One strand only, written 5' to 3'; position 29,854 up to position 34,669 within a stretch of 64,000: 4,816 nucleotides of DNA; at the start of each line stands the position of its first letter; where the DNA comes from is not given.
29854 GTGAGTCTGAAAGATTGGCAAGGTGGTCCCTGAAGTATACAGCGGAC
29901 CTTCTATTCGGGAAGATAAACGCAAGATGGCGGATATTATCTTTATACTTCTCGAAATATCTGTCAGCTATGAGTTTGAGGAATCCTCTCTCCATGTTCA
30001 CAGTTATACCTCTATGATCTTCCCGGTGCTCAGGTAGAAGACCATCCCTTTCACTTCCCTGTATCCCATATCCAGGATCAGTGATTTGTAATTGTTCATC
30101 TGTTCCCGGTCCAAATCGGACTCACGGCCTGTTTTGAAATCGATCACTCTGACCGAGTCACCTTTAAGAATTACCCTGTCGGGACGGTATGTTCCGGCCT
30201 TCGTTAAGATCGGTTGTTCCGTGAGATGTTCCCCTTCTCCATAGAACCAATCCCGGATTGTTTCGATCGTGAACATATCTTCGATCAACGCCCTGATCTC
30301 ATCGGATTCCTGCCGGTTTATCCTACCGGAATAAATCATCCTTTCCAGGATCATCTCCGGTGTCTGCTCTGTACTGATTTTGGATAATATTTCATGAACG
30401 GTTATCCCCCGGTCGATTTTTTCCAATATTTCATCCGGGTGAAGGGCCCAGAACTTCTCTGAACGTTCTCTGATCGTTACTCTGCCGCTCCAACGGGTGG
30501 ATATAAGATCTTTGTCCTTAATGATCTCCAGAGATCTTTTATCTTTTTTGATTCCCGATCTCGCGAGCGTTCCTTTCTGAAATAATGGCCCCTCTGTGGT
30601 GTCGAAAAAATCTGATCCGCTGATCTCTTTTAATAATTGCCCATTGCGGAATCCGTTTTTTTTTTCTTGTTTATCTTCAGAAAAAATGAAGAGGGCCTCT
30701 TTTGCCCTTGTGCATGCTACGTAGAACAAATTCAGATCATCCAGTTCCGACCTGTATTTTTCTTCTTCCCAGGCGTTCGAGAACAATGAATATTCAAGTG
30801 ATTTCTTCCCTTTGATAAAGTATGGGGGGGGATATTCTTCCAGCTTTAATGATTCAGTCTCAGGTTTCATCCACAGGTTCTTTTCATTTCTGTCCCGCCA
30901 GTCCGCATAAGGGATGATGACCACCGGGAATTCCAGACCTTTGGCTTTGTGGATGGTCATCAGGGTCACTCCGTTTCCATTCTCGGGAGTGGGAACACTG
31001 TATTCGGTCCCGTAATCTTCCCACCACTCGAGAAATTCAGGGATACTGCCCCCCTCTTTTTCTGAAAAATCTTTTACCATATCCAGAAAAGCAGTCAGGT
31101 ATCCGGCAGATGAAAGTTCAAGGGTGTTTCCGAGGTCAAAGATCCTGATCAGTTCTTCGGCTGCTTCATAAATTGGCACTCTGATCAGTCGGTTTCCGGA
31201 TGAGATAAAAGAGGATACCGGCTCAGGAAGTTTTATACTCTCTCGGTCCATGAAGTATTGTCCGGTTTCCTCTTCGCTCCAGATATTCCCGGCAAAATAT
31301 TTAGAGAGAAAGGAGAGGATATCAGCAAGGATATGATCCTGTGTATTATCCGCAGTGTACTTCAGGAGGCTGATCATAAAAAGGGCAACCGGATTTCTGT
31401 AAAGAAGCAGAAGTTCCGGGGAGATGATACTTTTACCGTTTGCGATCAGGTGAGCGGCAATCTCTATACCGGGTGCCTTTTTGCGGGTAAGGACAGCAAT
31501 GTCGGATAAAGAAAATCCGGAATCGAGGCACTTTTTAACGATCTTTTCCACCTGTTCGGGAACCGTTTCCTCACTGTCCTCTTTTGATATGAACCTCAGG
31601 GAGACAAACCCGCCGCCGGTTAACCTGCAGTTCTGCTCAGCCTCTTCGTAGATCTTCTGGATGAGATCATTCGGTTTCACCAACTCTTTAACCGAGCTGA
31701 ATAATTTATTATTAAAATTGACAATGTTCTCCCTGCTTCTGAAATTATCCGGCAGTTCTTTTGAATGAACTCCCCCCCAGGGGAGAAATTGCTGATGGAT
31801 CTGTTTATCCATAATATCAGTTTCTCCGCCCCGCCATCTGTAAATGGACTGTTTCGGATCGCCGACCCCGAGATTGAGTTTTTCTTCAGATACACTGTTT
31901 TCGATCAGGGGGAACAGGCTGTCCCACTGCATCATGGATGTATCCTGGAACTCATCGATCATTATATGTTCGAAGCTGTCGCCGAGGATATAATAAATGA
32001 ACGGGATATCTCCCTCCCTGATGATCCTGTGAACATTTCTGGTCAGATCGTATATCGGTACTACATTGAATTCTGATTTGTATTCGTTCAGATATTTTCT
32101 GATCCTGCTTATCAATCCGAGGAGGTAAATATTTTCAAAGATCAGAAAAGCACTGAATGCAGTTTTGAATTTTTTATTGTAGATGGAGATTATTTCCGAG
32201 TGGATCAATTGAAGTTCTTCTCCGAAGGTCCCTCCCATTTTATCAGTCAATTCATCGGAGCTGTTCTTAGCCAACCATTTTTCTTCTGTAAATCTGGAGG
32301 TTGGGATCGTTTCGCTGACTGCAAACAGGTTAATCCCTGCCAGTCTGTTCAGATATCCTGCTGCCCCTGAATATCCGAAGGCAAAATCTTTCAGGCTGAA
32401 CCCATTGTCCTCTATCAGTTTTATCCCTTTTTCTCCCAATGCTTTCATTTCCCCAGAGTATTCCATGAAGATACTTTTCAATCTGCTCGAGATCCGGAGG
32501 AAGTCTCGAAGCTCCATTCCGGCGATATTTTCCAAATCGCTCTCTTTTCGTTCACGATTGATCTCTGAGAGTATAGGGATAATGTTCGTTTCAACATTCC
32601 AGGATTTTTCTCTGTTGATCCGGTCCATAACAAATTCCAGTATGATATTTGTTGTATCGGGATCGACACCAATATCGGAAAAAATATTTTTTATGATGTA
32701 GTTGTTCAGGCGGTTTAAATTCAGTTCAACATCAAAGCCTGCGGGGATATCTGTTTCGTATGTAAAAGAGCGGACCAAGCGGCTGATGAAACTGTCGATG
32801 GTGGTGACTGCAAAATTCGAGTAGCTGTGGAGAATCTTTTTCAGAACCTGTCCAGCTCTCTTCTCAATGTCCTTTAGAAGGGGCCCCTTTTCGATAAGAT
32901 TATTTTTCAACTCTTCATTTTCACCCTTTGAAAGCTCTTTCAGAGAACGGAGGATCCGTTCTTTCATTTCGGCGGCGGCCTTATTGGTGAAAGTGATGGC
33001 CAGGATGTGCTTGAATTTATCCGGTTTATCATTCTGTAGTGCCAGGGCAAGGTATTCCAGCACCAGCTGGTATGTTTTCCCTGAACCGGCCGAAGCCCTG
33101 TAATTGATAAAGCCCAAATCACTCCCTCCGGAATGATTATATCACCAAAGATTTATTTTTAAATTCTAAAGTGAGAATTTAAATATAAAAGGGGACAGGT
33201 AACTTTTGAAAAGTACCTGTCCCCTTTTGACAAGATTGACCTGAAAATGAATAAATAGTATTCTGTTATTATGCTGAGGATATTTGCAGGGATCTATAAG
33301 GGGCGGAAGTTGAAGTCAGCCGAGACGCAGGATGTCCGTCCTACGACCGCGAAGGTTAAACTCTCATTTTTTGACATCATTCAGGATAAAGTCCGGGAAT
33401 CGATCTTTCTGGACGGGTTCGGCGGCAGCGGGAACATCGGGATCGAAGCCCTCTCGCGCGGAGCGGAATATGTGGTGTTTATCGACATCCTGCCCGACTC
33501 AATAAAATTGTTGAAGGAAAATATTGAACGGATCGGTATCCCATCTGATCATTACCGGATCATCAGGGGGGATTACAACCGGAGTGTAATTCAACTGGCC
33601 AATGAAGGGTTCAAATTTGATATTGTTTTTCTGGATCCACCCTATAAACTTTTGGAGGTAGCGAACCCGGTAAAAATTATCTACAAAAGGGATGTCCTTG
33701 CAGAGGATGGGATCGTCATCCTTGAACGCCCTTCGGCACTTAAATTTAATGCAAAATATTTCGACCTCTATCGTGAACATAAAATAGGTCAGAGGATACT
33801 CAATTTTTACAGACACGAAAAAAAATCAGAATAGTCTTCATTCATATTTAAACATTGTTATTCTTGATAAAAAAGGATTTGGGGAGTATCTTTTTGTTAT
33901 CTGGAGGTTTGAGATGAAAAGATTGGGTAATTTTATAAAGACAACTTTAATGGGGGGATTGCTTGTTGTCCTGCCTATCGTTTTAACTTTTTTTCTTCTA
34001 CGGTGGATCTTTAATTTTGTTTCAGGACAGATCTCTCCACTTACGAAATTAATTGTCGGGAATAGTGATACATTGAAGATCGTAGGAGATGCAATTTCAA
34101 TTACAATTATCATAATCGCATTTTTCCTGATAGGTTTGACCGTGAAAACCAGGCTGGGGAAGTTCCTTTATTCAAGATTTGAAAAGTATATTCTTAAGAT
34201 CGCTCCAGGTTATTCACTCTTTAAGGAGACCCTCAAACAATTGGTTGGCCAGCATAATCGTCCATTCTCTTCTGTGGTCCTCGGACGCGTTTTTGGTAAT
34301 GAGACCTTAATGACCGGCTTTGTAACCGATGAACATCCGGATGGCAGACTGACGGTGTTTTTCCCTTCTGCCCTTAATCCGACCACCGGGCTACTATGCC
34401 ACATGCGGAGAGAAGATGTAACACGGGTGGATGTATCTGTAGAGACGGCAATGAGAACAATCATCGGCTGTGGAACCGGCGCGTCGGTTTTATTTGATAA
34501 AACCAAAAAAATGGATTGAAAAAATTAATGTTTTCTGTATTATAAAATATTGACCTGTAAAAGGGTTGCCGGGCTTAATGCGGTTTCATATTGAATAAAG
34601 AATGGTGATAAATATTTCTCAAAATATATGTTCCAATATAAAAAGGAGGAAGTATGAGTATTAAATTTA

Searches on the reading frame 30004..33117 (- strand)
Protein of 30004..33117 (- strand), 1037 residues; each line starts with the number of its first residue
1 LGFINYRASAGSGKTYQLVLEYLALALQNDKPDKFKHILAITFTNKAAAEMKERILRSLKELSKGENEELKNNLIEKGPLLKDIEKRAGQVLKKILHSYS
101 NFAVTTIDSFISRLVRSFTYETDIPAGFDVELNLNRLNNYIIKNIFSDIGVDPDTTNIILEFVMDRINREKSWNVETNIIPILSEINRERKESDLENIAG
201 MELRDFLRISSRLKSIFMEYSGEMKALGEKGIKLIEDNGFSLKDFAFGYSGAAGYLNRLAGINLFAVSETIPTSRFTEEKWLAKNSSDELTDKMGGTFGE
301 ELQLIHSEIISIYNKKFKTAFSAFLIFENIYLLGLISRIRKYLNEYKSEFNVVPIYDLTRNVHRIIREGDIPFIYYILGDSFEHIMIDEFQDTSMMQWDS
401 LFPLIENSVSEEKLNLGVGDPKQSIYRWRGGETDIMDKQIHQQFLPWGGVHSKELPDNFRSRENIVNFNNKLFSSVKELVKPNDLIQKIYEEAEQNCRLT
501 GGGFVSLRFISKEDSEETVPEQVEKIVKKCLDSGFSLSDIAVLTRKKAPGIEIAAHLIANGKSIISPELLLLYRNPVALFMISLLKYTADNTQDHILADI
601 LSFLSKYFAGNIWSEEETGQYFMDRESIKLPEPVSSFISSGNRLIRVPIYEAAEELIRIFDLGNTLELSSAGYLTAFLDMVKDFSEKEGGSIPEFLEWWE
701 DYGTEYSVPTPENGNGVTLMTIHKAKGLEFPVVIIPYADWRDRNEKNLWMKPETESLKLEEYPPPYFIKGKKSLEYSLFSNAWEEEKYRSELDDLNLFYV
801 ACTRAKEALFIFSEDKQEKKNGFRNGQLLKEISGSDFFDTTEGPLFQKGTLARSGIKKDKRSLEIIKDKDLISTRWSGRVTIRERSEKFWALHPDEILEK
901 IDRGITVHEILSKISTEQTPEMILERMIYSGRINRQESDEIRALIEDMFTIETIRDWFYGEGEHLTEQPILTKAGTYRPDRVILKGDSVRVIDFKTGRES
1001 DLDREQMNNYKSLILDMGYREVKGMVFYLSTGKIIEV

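Call 13: search_protein_families(library=pfam, proteins=[window:30004-33117:-], max_evalue=0.001)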
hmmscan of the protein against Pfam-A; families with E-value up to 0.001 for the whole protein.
window:30004-33117:- (1037 aa): 5 families
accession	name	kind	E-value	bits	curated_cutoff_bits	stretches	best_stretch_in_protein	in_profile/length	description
PF00580.27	UvrD-helicase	-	7.4e-33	114.8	23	1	8-439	20-266/271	UvrD/REP helicase N-terminal domain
PF13361.12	UvrD_C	-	5.2e-23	82.5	25.6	2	713-812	284-346/350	UvrD-like helicase C-terminal domain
PF13538.12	UvrD_C_2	-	2e-10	40.8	27.4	1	717-743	2-30/52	UvrD-like helicase C-terminal domain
PF13245.12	AAA_19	-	1.2e-09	38.8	25.1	1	8-57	18-63/134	AAA domain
PF12705.13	PDDEXK_1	-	0.00033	21.1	22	0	895-1016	29-171/247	PD-(D/E)XK nuclease superfamily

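Call 64: search_protein_families(library=ncbifam, proteins=[window:30004-33117:-], max_evalue=0.001)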
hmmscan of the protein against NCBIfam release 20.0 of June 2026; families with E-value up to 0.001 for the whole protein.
window:30004-33117:- (1037 aa): 16 families
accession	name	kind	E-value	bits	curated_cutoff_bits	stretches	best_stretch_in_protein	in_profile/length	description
NF010485.0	PRK13909.1-2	equivalog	2.4e-102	343.7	650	2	278-1033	232-903/909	RecB-like helicase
NF010487.0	PRK13909.1-4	equivalog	1.6e-77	261.6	759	3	307-586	252-524/924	RecB-like helicase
TIGR00609.1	recB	equivalog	3.5e-56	191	696.05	2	8-530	16-516/1175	exodeoxyribonuclease V subunit beta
TIGR02784.1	addA_alphas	equivalog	1.9e-44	152.3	860.75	2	8-516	17-534/1138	double-strand break repair helicase AddA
TIGR02785.1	addA_Gpos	equivalog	4.4e-42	144.1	707.65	3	336-476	341-483/1234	helicase-exonuclease AddAB subunit AddA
NF010484.0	PRK13909.1-1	equivalog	2.6e-40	138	1074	3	6-133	10-140/945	RecB-like helicase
NF010486.0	PRK13909.1-3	equivalog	1.5e-39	135.7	1109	3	332-536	281-471/921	RecB-like helicase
TIGR01073.1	pcrA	equivalog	7.7e-32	110.5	911.2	3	380-548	208-355/725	DNA helicase PcrA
NF008743.0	PRK11773.1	equivalog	1e-26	93.5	965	2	379-548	211-358/720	DNA helicase II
TIGR01075.1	uvrD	equivalog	4.7e-26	91.3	1144.45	2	375-548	202-353/715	DNA helicase II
TIGR01074.1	rep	equivalog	1.8e-23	82.7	951.45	2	350-545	177-349/668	DNA helicase Rep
NF008128.0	PRK10876.1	equivalog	1.2e-22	79.5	1697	2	325-478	321-466/1181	exodeoxyribonuclease V subunit beta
NF008172.0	PRK10919.1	equivalog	1.9e-14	52.9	1168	2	8-59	22-71/673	DNA helicase Rep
NF008276.0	PRK11054.1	equivalog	1.1e-12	47.2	543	1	382-468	431-511/684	DNA helicase IV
NF041464.1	HelD_BACSU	equivalog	6.6e-08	30.9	419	0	381-479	546-636/779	RNA polymerase recycling motor HelD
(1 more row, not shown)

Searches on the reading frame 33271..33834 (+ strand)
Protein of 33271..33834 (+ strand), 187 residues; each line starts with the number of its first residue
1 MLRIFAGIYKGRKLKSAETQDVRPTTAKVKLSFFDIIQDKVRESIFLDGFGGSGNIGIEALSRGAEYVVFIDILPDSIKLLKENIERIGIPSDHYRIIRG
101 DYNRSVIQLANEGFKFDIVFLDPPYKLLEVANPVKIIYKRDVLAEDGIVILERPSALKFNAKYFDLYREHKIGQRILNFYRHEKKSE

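Call 13: search_protein_families(library=pfam, proteins=[window:33271-33834:+], max_evalue=0.001)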
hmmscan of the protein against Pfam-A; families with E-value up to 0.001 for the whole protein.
window:33271-33834:+ (187 aa): 4 families
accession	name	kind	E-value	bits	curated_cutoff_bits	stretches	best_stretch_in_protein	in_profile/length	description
PF03602.21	Cons_hypoth95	-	1.5e-46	158.8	24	1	2-180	1-181/182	Conserved hypothetical protein 95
PF09445.16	Methyltransf_15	-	4e-06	26.9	22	1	45-125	3-81/165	RNA cap guanine-N2 methyltransferase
PF13847.12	Methyltransf_31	-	1.3e-05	25.4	27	1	46-157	7-115/145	Methyltransferase domain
PF02086.21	MethyltransfD12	-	5.6e-05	23.4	22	0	36-87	11-64/253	D12 class N6 adenine-specific DNA methyltransferase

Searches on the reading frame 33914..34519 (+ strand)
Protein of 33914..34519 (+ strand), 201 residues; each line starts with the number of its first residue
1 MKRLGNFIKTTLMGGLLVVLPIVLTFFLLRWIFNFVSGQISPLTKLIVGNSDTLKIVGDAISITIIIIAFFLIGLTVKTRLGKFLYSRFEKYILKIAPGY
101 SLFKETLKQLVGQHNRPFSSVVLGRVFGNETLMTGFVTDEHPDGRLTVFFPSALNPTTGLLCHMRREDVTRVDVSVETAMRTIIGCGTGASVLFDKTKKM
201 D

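Call 46: search_protein_families(library=pfam, proteins=[window:33914-34519:+], max_evalue=0.00001)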
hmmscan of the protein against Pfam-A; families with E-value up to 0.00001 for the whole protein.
window:33914-34519:+ (201 aa): 1 family
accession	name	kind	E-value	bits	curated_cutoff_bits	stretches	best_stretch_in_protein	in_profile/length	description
PF04367.18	DUF502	-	7.7e-10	39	23.8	1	65-158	2-107/107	Protein of unknown function (DUF502)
